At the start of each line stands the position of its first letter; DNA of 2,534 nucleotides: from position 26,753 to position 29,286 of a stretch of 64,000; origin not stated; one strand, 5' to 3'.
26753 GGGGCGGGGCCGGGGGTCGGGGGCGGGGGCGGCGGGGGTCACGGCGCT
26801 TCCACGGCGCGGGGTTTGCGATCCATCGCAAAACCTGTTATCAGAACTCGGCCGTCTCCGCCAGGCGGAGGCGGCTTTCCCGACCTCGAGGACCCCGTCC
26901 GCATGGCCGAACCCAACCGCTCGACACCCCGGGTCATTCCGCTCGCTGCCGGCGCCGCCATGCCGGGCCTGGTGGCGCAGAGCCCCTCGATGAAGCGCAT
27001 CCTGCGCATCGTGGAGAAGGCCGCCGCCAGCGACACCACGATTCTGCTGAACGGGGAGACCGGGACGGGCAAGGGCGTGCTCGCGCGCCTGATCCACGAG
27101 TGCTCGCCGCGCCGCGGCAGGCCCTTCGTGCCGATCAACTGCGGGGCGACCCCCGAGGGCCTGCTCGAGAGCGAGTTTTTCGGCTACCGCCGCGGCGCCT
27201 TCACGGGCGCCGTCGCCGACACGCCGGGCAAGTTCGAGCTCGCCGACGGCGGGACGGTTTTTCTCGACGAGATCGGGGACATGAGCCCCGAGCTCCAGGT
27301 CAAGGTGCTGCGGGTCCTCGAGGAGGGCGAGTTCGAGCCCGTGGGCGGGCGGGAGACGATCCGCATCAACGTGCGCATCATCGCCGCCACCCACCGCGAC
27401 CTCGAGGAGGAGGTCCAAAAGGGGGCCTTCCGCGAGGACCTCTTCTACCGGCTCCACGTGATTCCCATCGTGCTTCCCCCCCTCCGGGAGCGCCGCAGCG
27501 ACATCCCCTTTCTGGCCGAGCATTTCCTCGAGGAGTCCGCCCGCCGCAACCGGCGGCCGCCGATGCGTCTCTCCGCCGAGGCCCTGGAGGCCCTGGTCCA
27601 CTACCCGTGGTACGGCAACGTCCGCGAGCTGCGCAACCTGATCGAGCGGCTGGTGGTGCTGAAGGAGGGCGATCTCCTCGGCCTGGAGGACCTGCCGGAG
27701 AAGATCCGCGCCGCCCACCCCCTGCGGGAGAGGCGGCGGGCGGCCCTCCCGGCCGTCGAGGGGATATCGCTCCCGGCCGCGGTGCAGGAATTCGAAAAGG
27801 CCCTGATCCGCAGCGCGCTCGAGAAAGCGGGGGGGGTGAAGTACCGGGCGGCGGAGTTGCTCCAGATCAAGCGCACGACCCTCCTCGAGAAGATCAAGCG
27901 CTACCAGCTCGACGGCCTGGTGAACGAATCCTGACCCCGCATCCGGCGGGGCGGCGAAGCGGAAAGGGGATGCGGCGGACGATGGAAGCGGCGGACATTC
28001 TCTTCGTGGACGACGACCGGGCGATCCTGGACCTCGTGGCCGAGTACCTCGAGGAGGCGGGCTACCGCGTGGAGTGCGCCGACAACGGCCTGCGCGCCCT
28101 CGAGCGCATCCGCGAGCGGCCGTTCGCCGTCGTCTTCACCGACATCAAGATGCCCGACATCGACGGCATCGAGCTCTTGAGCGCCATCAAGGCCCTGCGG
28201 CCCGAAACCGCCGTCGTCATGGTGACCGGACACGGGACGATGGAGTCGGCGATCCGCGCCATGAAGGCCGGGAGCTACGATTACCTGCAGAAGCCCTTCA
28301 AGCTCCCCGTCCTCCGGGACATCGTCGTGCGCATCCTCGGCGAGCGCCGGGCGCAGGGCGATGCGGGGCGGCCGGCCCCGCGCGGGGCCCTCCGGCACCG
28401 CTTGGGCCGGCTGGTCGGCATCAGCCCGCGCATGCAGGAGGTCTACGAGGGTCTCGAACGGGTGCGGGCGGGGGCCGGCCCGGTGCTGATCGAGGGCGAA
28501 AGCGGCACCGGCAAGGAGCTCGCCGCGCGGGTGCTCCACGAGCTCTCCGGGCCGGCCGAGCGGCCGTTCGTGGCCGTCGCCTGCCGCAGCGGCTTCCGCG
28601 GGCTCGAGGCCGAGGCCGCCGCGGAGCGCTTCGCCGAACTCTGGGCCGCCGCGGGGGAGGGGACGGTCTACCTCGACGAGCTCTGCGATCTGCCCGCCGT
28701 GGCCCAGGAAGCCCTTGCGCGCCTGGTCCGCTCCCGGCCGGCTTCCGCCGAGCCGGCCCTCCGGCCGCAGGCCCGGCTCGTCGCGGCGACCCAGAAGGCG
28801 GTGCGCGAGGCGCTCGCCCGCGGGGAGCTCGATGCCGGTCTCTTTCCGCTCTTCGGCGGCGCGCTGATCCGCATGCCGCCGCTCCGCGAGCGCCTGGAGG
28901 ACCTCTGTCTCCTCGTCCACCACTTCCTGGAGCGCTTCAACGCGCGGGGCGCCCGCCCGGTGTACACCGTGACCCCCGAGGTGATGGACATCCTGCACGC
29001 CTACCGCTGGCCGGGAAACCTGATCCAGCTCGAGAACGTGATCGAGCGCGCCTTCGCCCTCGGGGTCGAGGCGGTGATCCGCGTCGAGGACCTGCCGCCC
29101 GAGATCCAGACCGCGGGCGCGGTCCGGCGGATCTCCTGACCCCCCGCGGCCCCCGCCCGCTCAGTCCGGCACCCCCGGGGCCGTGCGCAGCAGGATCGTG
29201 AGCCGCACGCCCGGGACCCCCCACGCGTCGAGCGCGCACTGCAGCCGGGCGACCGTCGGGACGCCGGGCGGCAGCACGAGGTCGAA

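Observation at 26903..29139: Domain-less sigma-54 activator followed by a receiver-AAA+ pseudo-activator lacking GAFTGA and the HTH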

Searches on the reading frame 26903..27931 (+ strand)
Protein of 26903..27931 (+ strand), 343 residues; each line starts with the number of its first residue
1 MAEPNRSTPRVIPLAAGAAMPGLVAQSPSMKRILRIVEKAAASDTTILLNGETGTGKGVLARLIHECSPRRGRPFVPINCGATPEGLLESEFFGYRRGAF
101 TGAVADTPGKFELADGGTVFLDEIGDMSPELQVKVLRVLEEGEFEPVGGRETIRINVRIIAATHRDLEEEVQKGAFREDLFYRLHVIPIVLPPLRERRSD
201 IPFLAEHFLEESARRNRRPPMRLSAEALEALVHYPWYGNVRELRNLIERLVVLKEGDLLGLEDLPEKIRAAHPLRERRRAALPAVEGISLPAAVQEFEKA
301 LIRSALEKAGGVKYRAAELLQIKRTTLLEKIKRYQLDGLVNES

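Call 8: search_protein_families(library=pfam, proteins=[window:26903-27931:+], max_evalue=0.1)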
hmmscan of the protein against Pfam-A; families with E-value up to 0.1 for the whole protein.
window:26903-27931:+ (343 aa): 12 families
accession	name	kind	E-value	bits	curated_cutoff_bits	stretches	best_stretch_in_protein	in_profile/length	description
PF00158.32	Sigma54_activat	-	7.3e-70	234.4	20.2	1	23-189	1-167/168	Sigma-54 interaction domain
PF25601.1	AAA_lid_14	-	9.7e-28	96.3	27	1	195-276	1-82/87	AAA+ ATPase lid domain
PF14532.12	Sigma54_activ_2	-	2.6e-17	63.8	25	1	24-194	1-138/138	Sigma-54 interaction domain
PF02954.25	HTH_8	-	9.9e-12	44.8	22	1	295-334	3-42/42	Bacterial regulatory protein, Fis family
PF07728.20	AAA_5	-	4.4e-08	33.7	22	1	47-167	2-125/139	AAA domain (dynein-related subfamily)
PF01078.27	Mg_chelatase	-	2.6e-05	24.2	20.3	0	35-67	13-45/207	Magnesium chelatase, subunit ChlI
PF07724.20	AAA_2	-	0.00012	22.6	27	1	45-172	4-132/166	AAA domain (Cdc48 subfamily)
PF00493.29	MCM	-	0.00028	20.5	23.3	1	41-143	54-149/224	MCM P-loop domain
PF13191.12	AAA_16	-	0.0011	19.9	32.6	1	27-83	6-63/167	AAA ATPase domain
PF18024.7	HTH_50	-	0.0042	17.2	27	1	289-336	3-49/50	Helix-turn-helix domain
PF00004.35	AAA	-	0.007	17.3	21.2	1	47-165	1-110/131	ATPase family associated with various cellular activities (AAA)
PF20030.5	bpMoxR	-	0.025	14.1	27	1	111-186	93-166/205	MoxR domain in the MoxR-vWA-beta-propeller ternary systems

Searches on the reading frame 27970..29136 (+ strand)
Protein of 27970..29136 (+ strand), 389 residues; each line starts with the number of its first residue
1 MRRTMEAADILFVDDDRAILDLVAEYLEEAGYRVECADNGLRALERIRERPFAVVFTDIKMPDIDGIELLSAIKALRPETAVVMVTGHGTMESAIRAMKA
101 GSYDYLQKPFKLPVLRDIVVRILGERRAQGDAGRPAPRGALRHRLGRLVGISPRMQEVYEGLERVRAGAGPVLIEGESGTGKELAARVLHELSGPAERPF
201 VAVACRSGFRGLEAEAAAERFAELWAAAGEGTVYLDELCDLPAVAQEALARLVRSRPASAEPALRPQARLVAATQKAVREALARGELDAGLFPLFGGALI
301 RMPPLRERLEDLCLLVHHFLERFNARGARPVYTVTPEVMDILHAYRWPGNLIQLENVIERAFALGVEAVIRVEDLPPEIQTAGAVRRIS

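Call 8: search_protein_families(library=pfam, proteins=[window:27970-29136:+], max_evalue=0.1)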
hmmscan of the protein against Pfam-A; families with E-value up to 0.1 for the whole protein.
window:27970-29136:+ (389 aa): 6 families
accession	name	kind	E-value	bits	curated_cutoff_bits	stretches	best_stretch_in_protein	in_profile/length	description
PF00072.30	Response_reg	-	1e-30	106.6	30.2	1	10-119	1-110/111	Response regulator receiver domain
PF25601.1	AAA_lid_14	-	5.4e-23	81.1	27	1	306-382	1-77/87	AAA+ ATPase lid domain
PF00158.32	Sigma54_activat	-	2.1e-19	70.2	20.2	1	149-292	2-159/168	Sigma-54 interaction domain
PF14532.12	Sigma54_activ_2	-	7.2e-19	68.8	25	1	149-305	1-138/138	Sigma-54 interaction domain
PF13191.12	AAA_16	-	0.0004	21.4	32.6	1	152-281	6-126/167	AAA ATPase domain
PF00215.30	OMPdecase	-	0.018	15.4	27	1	37-102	37-104/221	Orotidine 5'-phosphate decarboxylase / HUMPS family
